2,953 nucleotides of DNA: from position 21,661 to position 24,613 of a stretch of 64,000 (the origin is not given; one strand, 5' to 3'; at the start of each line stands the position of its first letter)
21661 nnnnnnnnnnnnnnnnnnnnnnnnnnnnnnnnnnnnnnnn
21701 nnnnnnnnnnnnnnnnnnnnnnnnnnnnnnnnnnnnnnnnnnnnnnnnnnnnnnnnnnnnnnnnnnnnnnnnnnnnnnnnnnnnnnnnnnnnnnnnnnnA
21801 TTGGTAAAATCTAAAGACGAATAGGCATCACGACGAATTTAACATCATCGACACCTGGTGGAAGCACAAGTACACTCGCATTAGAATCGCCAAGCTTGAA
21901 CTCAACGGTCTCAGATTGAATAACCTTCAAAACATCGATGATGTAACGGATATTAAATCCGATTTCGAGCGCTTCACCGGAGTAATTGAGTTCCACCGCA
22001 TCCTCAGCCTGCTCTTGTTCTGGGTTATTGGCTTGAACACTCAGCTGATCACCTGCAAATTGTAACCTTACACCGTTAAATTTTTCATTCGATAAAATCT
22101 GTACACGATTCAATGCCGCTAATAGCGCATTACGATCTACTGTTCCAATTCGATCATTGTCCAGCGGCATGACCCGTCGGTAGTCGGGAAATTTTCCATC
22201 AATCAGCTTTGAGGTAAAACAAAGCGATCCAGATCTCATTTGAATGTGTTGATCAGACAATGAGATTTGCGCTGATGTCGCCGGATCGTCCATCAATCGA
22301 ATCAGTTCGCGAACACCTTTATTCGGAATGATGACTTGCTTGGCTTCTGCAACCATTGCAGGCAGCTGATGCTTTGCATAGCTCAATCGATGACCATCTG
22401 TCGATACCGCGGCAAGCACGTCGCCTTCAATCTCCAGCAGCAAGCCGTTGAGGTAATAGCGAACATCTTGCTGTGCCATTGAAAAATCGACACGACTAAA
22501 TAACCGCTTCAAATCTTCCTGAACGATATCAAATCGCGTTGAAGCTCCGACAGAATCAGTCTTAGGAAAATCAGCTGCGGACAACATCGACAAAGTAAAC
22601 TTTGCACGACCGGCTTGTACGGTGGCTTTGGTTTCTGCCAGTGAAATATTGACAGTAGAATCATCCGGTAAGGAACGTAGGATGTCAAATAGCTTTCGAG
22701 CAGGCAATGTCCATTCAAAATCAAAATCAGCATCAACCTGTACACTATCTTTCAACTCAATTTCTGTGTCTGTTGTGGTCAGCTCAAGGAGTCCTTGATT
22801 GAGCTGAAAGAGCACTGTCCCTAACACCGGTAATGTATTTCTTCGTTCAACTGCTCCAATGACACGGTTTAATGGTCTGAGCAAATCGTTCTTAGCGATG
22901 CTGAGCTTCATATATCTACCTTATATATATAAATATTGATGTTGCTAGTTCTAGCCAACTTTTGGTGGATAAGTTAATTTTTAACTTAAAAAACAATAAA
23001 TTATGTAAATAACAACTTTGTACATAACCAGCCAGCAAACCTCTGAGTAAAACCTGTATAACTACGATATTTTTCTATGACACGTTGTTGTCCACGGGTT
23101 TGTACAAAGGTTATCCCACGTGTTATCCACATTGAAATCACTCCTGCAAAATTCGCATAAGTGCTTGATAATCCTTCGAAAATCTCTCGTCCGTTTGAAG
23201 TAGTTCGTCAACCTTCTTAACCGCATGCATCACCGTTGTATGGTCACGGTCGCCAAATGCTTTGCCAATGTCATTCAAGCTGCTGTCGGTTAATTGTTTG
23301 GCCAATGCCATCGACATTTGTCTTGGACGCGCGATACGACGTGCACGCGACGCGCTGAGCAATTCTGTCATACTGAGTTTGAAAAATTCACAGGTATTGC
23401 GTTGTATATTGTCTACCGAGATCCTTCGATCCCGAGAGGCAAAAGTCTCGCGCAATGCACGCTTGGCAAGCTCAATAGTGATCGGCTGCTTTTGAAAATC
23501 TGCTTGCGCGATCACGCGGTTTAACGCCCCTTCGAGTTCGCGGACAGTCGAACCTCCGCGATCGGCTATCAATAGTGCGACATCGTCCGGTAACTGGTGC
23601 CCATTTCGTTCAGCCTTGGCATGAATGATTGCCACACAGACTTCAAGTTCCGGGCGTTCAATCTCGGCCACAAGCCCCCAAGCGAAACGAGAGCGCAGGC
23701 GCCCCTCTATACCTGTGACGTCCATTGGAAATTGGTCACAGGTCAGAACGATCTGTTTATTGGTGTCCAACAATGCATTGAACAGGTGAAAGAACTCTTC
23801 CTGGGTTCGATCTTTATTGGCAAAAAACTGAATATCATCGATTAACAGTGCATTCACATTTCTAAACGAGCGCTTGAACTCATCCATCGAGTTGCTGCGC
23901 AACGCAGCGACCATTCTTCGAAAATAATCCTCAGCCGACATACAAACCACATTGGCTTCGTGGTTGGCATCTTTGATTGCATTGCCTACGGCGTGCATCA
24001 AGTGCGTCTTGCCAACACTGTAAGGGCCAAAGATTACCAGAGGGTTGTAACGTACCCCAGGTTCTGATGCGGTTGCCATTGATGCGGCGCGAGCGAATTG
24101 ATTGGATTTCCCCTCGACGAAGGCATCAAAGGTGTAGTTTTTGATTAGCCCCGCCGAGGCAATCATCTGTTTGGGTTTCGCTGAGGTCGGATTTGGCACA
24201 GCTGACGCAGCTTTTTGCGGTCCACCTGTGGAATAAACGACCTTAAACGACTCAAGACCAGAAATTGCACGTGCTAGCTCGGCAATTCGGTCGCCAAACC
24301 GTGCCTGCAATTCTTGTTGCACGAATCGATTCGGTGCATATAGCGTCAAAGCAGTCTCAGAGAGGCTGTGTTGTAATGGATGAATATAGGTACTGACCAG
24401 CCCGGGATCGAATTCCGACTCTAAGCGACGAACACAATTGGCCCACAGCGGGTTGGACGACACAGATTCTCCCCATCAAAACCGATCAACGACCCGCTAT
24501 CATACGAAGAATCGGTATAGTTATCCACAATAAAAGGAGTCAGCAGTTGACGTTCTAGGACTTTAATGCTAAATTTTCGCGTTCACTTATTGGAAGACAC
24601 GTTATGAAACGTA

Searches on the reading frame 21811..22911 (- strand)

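Call 68: search_protein_families(library=pfam, proteins=[window:21811-22911:-], max_evalue=0.00001)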
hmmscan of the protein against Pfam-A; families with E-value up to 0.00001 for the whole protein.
window:21811-22911:- (366 aa): 3 families
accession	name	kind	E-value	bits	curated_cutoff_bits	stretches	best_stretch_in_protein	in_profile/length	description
PF02767.21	DNA_pol3_beta_2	-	5.7e-43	146.3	27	2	129-243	2-116/116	DNA polymerase III beta subunit, central domain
PF00712.24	DNA_pol3_beta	-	7.7e-40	136.2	24.4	1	1-118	1-119/120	DNA polymerase III beta subunit, N-terminal domain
PF02768.20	DNA_pol3_beta_3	-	6e-36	123.3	27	1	245-365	1-121/121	DNA polymerase III beta subunit, C-terminal domain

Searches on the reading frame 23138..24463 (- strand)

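Call 73: search_protein_families(library=pfam, proteins=[window:23138-24463:-], max_evalue=0.001)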
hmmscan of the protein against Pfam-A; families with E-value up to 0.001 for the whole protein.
window:23138-24463:- (441 aa): 7 families
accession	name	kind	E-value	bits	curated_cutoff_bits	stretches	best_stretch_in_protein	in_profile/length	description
PF00308.24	Bac_DnaA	-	8.6e-62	208.5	23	1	108-266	3-161/162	Bacterial DnaA ATPAse domain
PF08299.17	Bac_DnaA_C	-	3.5e-27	94.7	31.5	1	350-418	1-69/69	Bacterial dnaA protein helix-turn-helix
PF11638.13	DnaA_N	-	6.9e-12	45.4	24.6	1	6-65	3-64/65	DnaA N-terminal domain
PF01695.23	IstB_IS21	-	6.5e-07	29.5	24.1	1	141-243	94-193/238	IstB-like ATP binding protein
PF01637.24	ATPase_2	-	1.7e-05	25.2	33.2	1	139-253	20-126/225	ATPase domain predominantly from Archaea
PF00004.35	AAA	-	5.2e-05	24.1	21.2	1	143-234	2-98/131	ATPase family associated with various cellular activities (AAA)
PF13173.12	AAA_14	-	0.00011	22.7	27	1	140-240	3-95/129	AAA domain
